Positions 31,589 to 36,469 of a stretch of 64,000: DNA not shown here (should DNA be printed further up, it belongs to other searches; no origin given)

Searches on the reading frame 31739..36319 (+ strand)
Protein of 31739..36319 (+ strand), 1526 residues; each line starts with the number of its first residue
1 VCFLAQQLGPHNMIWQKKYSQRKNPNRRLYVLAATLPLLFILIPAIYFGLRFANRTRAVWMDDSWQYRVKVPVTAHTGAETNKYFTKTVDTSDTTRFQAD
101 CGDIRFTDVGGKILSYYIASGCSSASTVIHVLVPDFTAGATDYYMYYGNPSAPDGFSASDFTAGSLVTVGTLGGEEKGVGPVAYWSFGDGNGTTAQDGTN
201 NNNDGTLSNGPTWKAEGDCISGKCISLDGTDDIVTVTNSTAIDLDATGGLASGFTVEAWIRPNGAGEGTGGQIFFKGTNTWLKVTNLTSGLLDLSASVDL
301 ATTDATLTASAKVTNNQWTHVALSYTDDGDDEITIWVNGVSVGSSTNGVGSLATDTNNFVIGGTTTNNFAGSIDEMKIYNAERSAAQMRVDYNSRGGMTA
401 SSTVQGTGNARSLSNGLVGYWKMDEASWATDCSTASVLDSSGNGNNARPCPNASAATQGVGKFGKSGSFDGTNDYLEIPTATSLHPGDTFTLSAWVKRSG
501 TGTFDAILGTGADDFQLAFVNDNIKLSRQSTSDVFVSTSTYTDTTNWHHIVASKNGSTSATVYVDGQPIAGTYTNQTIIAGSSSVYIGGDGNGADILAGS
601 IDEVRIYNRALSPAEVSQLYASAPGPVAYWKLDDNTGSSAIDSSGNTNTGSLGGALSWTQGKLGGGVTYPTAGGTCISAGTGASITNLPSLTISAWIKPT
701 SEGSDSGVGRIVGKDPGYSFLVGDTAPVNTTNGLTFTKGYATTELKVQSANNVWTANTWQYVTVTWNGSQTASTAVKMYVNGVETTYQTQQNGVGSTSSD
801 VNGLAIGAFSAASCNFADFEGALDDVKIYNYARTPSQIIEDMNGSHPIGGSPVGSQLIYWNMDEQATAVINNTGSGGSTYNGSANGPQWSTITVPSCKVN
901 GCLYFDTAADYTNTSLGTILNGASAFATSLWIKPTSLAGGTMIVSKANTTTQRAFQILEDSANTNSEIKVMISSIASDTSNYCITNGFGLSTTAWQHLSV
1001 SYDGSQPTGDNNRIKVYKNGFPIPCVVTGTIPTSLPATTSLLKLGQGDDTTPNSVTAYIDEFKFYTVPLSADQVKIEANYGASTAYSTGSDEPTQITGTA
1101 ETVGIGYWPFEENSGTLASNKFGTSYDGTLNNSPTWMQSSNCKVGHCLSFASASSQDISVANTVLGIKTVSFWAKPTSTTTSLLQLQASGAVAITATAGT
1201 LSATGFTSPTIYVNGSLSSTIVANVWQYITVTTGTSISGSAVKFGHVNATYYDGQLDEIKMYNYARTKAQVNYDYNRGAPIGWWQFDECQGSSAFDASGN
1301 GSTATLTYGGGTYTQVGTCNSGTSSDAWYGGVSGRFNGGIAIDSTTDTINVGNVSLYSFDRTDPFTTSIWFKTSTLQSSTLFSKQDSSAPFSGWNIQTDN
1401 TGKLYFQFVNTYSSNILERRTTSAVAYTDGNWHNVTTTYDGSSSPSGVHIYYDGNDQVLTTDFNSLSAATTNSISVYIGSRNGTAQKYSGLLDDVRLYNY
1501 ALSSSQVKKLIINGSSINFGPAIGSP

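Call 10: search_protein_families(library=pfam, proteins=[window:31739-36319:+], max_evalue=0.001)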
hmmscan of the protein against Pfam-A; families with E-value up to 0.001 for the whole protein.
window:31739-36319:+ (1526 aa): 7 families
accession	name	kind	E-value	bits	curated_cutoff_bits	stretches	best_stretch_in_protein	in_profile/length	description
PF13385.13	Laminin_G_3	-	3.9e-109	361.9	27.6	6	470-617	1-151/151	Concanavalin A-like lectin/glucanases superfamily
PF07953.20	Toxin_R_bind_N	-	2.3e-18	67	23.8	1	1340-1501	30-190/191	Clostridium neurotoxin, N-terminal receptor binding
PF00354.24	Pentaxin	-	7.5e-15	55.6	25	0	538-623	76-170/194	Pentaxin family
PF02210.31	Laminin_G_2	-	7e-13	49.6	22.9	0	294-378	30-123/126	Laminin G domain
PF10102.14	DUF2341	-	2.1e-09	38.2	23.4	1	100-155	1-58/84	Domain of unknown function (DUF2341)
PF00054.30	Laminin_G_1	-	8.8e-08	32.9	24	0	271-365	8-101/131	Laminin G domain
PF02973.23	Sialidase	-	3.6e-07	30.3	26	0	767-838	110-181/189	Sialidase, N-terminal domain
